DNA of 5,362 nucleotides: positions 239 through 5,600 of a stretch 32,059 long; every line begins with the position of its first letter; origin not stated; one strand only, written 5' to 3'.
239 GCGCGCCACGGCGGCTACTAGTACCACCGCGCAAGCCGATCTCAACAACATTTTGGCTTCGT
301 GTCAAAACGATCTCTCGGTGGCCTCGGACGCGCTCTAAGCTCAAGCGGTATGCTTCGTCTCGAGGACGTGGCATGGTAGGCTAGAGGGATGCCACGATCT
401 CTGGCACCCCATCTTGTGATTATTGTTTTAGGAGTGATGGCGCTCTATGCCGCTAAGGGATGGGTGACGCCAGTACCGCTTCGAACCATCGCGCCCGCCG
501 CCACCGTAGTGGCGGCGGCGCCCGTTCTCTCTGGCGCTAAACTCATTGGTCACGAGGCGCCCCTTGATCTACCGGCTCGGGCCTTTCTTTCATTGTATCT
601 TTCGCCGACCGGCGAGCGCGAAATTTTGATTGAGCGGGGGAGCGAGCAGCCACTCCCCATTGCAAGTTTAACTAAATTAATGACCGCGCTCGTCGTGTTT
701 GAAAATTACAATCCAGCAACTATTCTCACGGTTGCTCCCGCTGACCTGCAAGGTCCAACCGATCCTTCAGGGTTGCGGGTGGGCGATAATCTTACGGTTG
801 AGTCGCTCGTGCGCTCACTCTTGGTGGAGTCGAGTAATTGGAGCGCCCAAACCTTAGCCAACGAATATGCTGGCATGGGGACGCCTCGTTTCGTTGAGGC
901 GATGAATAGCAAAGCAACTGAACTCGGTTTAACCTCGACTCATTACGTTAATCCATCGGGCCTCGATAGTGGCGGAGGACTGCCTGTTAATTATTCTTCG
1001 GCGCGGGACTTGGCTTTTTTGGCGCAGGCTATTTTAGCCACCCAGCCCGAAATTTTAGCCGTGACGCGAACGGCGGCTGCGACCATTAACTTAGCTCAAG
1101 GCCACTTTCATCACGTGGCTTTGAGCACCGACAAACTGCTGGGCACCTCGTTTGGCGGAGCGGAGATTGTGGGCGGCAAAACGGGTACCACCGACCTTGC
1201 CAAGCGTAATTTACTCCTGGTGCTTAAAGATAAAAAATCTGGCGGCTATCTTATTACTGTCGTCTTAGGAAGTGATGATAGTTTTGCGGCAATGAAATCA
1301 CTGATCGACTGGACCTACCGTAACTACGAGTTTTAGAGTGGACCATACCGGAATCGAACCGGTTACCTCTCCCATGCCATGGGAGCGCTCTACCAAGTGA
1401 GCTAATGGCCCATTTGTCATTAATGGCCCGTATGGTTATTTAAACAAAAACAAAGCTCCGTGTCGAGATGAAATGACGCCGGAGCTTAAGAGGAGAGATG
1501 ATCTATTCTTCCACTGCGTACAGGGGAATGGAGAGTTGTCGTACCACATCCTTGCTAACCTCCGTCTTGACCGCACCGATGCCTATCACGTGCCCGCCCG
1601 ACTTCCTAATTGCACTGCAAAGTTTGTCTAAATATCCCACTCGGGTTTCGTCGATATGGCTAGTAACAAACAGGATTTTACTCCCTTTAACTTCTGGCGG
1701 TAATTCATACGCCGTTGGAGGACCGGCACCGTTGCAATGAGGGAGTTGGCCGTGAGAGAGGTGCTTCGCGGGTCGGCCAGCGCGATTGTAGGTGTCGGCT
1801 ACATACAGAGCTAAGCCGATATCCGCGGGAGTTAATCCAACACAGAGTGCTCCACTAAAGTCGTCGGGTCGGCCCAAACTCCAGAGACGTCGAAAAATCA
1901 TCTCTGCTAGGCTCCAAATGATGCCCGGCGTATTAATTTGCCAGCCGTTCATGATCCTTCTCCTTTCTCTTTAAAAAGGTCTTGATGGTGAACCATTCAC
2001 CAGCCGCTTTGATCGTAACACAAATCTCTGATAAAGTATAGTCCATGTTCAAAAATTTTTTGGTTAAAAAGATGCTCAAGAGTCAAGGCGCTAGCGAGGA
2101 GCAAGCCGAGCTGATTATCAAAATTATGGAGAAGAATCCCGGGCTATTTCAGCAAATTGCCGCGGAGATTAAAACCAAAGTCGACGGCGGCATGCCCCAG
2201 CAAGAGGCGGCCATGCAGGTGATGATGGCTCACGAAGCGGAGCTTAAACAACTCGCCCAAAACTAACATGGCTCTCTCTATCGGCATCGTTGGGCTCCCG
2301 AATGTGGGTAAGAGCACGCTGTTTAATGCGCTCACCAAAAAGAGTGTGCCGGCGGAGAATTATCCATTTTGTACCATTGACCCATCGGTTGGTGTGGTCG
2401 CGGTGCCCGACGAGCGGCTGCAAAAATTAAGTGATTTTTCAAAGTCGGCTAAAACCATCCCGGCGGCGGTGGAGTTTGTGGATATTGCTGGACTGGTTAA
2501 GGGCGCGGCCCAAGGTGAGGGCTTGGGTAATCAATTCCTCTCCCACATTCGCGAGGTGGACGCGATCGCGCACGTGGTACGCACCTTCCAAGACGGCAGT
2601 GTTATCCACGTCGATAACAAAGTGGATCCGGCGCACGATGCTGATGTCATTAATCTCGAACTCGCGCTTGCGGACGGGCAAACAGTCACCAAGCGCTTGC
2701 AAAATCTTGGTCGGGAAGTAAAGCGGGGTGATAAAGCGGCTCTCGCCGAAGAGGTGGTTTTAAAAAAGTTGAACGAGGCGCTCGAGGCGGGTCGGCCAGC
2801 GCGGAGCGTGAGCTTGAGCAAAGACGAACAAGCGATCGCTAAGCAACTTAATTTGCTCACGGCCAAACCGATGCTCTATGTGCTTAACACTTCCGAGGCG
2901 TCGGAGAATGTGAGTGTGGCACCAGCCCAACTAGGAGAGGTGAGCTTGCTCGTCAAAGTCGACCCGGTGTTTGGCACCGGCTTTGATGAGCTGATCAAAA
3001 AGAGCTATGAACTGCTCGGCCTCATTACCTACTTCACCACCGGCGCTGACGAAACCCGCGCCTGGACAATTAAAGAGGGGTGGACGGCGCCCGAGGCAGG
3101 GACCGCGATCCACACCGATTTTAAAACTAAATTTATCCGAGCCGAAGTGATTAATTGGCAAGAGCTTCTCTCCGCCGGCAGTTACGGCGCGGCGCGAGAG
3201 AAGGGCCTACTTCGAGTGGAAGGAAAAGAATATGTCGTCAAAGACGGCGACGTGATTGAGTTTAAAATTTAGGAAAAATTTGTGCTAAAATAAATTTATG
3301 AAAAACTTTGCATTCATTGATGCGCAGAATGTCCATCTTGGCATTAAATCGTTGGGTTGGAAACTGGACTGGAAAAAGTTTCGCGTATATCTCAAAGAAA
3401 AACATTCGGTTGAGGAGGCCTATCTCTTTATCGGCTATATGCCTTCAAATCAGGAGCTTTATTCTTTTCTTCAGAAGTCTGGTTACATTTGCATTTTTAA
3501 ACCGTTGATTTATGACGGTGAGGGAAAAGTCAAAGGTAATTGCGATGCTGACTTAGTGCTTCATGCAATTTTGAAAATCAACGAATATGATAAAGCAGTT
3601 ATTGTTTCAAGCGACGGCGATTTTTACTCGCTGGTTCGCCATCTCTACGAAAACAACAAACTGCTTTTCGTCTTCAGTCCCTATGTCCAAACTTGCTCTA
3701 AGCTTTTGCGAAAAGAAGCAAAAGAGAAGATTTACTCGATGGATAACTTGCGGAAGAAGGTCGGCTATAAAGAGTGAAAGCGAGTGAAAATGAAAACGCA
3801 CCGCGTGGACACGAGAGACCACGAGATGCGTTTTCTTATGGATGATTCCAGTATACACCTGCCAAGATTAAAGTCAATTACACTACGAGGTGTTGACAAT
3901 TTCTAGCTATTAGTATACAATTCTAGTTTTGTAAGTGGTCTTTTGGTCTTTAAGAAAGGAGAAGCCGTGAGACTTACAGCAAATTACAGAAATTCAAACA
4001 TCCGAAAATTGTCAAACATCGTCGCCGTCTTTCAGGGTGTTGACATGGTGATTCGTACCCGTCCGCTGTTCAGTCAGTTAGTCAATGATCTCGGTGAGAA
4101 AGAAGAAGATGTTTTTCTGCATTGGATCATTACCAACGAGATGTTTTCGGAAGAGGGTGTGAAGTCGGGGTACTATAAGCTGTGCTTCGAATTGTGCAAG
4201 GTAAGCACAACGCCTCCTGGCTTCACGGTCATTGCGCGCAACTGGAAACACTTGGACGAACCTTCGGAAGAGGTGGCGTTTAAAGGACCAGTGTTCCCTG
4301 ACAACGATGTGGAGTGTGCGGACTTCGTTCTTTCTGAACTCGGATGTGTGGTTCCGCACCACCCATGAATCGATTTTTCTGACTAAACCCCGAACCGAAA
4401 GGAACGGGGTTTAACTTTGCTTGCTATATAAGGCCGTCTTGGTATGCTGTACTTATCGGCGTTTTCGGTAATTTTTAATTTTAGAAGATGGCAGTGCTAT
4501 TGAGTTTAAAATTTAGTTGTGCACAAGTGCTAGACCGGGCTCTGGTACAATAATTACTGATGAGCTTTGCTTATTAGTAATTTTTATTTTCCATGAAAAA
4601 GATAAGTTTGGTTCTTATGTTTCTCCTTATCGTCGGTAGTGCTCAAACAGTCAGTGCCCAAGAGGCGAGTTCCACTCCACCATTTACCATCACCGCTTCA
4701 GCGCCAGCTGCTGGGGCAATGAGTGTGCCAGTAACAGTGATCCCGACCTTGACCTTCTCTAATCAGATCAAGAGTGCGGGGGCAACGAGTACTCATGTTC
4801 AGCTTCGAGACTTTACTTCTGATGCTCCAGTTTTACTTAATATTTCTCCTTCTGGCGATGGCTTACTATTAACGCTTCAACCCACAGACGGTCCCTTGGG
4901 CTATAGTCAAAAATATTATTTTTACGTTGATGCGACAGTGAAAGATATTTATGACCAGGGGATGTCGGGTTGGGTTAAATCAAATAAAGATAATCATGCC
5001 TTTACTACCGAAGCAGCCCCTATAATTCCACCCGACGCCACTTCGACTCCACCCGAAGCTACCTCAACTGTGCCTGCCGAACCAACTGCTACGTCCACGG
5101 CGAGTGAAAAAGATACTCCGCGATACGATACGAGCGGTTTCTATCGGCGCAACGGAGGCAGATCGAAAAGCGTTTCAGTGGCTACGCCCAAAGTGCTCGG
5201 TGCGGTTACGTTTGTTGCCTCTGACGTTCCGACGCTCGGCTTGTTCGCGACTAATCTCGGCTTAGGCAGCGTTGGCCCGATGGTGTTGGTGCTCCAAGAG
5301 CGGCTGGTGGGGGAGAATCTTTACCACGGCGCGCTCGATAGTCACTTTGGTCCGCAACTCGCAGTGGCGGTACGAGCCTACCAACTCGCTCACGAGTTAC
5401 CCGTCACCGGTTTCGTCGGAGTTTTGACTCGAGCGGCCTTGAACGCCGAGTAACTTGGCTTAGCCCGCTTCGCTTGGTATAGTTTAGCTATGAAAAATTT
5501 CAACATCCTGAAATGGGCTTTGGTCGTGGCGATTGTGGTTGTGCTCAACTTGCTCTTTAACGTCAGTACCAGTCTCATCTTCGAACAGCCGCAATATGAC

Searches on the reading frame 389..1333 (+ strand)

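Call 6: search_protein_families(library=pfam, proteins=[window:389-1333:+], max_evalue=0.001)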
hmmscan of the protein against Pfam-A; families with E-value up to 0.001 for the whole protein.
window:389-1333:+ (315 aa): 2 families
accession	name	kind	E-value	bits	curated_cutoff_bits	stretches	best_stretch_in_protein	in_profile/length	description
PF00768.25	Peptidase_S11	-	1e-38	133.6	27.6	1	78-296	24-238/239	D-alanyl-D-alanine carboxypeptidase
PF13354.11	Beta-lactamase2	-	1.8e-08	34.5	22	1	77-240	12-169/214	Beta-lactamase enzyme family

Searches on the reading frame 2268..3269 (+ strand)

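Call 6: search_protein_families(library=pfam, proteins=[window:2268-3269:+], max_evalue=0.001)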
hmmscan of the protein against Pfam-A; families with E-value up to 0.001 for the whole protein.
window:2268-3269:+ (334 aa): 3 families
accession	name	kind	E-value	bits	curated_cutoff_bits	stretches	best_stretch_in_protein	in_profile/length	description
PF06071.19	YchF-GTPase_C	-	9.2e-34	115.9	27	1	252-334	1-83/84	Protein of unknown function (DUF933)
PF01926.29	MMR_HSR1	-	3.2e-23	82.5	21.9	1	5-116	2-93/113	50S ribosome-binding GTPase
PF02421.24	FeoB_N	-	4.2e-08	33.3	27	1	5-50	3-48/156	Ferrous iron transport protein B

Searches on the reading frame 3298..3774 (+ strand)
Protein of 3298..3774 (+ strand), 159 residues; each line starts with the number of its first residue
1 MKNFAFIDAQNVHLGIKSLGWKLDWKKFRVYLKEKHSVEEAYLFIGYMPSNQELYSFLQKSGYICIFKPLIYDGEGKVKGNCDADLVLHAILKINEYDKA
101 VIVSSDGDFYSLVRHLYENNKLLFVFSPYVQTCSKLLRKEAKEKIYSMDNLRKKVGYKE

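Call 6: search_protein_families(library=pfam, proteins=[window:3298-3774:+], max_evalue=0.001)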
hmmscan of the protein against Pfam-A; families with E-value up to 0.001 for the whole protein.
window:3298-3774:+ (159 aa): 1 family
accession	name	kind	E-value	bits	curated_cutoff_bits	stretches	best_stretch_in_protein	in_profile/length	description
PF01936.24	NYN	-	1.1e-15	58.8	24.2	1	6-145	5-142/145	NYN domain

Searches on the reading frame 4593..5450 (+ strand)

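Call 6: search_protein_families(library=pfam, proteins=[window:4593-5450:+], max_evalue=0.001)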
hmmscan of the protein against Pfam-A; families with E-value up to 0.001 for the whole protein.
window:4593-5450:+ (286 aa): 2 families
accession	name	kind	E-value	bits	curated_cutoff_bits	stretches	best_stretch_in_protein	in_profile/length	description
PF01471.23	PG_binding_1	-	6.1e-11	42.8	23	1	228-283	2-57/57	Putative peptidoglycan binding domain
PF13205.12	Big_5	-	3.4e-10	41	23.6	1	28-139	3-105/105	Bacterial Ig-like domain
